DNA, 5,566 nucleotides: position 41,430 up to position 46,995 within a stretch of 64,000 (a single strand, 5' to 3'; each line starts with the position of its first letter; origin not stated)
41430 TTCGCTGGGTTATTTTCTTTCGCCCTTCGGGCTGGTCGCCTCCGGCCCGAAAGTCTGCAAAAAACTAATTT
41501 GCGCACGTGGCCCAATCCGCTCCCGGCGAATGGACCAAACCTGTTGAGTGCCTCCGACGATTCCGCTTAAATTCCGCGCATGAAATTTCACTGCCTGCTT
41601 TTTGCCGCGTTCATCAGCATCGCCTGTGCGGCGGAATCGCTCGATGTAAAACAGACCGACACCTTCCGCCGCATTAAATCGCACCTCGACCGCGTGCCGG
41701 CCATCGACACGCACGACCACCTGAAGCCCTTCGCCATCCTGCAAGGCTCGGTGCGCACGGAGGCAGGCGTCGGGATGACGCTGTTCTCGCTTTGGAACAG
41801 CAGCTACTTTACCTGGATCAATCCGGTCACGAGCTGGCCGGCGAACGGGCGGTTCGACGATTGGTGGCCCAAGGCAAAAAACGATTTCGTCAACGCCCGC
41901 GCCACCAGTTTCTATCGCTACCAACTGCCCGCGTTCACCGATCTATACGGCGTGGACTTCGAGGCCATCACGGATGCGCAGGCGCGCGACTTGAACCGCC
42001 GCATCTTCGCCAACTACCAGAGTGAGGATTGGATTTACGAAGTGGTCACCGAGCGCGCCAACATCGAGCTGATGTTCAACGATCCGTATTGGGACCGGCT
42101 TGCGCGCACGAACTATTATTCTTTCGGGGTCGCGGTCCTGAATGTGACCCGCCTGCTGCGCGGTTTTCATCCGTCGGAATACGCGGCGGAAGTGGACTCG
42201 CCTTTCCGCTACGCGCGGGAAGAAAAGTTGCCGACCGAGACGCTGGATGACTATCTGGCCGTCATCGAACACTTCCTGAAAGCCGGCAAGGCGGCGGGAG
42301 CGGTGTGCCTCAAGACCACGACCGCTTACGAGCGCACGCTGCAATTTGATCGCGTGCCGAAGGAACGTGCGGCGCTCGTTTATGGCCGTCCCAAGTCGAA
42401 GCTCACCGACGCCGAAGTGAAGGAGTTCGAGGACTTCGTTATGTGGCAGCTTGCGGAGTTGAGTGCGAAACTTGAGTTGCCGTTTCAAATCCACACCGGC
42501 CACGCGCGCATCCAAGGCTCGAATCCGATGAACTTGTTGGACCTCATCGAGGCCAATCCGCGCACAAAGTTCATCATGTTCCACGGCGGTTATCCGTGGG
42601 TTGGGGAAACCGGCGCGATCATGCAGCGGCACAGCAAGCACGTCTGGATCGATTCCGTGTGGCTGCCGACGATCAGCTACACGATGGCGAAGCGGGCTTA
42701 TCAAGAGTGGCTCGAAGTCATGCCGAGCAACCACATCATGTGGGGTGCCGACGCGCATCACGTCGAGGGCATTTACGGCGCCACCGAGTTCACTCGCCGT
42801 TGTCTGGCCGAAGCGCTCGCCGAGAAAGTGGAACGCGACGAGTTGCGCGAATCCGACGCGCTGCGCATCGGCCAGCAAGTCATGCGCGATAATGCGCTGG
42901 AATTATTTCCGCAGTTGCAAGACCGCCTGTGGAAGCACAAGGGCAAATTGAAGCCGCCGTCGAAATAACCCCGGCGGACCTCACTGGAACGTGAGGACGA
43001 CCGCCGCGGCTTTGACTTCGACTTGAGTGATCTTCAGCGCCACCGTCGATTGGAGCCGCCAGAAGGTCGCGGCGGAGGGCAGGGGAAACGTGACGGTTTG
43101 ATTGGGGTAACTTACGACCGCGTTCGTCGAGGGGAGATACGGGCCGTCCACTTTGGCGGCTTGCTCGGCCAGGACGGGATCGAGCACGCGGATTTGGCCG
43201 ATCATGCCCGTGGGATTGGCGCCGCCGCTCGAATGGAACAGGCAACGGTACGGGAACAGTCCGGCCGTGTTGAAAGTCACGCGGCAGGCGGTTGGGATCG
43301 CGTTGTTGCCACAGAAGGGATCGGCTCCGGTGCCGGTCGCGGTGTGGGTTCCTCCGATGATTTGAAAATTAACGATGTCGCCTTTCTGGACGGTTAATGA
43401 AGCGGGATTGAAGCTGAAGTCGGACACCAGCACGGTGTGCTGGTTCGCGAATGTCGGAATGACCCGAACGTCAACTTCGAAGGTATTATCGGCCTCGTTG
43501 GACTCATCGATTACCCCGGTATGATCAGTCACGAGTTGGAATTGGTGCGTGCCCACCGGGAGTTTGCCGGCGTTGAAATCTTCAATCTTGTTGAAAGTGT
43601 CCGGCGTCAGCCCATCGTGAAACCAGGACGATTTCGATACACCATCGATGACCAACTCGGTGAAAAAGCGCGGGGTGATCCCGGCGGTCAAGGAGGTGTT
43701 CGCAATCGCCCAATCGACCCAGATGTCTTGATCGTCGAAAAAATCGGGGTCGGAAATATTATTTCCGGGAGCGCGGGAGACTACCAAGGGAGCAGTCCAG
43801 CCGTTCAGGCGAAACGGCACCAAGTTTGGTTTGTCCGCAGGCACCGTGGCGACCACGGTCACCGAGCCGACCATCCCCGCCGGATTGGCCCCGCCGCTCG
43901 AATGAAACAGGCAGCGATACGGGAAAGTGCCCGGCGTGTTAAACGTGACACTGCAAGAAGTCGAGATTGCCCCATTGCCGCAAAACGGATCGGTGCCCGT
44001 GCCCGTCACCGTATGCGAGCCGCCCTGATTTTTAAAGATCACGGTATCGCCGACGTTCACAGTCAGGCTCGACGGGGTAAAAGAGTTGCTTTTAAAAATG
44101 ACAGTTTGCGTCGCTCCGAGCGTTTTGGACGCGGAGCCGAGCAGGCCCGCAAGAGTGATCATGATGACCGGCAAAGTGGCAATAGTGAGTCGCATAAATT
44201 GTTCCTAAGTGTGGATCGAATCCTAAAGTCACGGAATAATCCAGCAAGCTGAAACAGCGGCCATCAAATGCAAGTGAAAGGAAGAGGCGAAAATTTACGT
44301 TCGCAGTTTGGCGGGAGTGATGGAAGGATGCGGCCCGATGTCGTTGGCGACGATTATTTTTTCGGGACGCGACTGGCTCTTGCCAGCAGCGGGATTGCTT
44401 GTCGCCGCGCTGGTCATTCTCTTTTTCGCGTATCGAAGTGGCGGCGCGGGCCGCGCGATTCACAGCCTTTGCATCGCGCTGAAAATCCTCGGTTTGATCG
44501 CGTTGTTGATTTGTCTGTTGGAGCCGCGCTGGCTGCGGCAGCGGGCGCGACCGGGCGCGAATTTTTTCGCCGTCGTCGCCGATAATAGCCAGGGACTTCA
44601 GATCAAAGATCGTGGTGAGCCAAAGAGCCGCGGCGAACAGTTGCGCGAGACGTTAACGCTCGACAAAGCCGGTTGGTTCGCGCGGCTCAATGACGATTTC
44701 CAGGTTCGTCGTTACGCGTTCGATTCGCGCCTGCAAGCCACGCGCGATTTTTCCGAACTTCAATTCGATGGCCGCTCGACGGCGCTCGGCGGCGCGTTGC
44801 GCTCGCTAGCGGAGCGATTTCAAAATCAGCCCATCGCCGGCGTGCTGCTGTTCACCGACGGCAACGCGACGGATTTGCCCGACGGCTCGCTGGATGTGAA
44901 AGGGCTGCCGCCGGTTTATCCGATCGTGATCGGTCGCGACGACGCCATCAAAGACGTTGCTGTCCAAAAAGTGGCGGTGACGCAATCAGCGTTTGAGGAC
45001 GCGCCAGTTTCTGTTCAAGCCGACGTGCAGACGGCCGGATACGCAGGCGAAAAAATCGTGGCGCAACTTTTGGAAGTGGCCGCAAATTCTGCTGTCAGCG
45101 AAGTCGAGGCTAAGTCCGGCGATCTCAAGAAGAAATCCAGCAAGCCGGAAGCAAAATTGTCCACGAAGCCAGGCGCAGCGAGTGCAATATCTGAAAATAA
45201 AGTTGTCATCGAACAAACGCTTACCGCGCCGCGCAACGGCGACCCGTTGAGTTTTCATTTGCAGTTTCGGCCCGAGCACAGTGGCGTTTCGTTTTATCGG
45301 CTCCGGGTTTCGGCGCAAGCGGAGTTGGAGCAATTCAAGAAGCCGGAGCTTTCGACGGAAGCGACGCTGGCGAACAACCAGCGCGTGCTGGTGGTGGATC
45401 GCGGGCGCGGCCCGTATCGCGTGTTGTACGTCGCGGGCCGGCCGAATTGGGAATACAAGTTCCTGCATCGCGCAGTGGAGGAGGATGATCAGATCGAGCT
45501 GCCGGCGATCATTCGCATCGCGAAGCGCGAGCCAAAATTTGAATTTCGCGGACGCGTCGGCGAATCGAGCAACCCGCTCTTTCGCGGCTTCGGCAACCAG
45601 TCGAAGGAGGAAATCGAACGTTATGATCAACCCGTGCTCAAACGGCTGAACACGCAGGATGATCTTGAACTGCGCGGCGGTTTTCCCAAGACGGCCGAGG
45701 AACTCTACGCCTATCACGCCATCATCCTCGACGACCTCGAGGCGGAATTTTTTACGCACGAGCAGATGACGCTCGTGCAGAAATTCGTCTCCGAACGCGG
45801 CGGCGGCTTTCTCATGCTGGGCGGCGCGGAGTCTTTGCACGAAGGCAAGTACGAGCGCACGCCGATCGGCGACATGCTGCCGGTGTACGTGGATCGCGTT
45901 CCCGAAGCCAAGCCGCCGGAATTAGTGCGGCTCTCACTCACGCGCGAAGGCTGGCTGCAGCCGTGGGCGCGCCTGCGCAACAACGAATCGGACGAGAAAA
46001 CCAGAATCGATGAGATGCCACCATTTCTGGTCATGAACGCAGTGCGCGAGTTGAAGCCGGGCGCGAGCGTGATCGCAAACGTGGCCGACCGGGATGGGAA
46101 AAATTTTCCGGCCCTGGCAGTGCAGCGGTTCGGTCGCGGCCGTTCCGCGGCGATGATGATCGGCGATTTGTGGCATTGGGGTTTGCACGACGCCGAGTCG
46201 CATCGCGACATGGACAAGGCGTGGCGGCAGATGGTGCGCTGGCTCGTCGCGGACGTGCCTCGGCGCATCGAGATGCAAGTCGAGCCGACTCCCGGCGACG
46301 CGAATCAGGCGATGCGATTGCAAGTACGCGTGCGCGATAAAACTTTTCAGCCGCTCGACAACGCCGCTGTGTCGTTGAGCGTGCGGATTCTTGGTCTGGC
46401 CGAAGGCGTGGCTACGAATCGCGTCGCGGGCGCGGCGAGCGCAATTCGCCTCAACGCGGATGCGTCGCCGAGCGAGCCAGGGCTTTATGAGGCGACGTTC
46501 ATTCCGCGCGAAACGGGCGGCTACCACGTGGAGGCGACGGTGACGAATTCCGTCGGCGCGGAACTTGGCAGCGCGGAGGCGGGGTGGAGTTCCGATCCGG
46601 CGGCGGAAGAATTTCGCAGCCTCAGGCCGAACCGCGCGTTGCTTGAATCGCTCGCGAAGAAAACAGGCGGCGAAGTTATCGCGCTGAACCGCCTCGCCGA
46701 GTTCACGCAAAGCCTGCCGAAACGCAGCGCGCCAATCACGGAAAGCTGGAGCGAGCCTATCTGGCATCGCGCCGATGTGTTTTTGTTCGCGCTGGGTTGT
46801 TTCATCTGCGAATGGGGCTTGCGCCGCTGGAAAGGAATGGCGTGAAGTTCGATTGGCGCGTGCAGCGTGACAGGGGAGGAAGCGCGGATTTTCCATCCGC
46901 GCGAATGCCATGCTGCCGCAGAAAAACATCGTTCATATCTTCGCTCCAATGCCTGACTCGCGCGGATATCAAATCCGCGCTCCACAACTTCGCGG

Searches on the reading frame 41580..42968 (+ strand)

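Call 21: search_protein_families(library=pfam, proteins=[window:41580-42968:+], max_evalue=0.0001)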
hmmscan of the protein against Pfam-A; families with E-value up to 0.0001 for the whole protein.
window:41580-42968:+ (462 aa): 1 family
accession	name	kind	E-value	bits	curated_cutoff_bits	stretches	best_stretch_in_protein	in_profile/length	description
PF04909.20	Amidohydro_2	-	1e-16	62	26.4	1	281-444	127-288/289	Amidohydrolase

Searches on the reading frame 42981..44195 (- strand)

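Call 21: search_protein_families(library=pfam, proteins=[window:42981-44195:-], max_evalue=0.0001)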
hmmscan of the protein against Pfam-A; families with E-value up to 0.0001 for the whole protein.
window:42981-44195:- (404 aa): 2 families
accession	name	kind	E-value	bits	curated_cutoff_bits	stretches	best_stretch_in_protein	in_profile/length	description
PF13473.12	Cupredoxin_1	-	1.8e-06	28.4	27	0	13-61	6-56/104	Cupredoxin-like domain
PF00127.26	Copper-bind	-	4.9e-06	27.3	21.2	0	38-114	13-98/99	Copper binding proteins, plastocyanin/azurin family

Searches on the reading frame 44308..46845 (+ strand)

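Call 21: search_protein_families(library=pfam, proteins=[window:44308-46845:+], max_evalue=0.0001)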
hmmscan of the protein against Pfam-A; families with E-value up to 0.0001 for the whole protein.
window:44308-46845:+ (845 aa): 1 family
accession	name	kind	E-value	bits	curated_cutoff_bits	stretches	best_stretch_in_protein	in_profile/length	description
PF07090.17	GATase1_like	-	3.2e-13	50.3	27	1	457-647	55-246/247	Putative glutamine amidotransferase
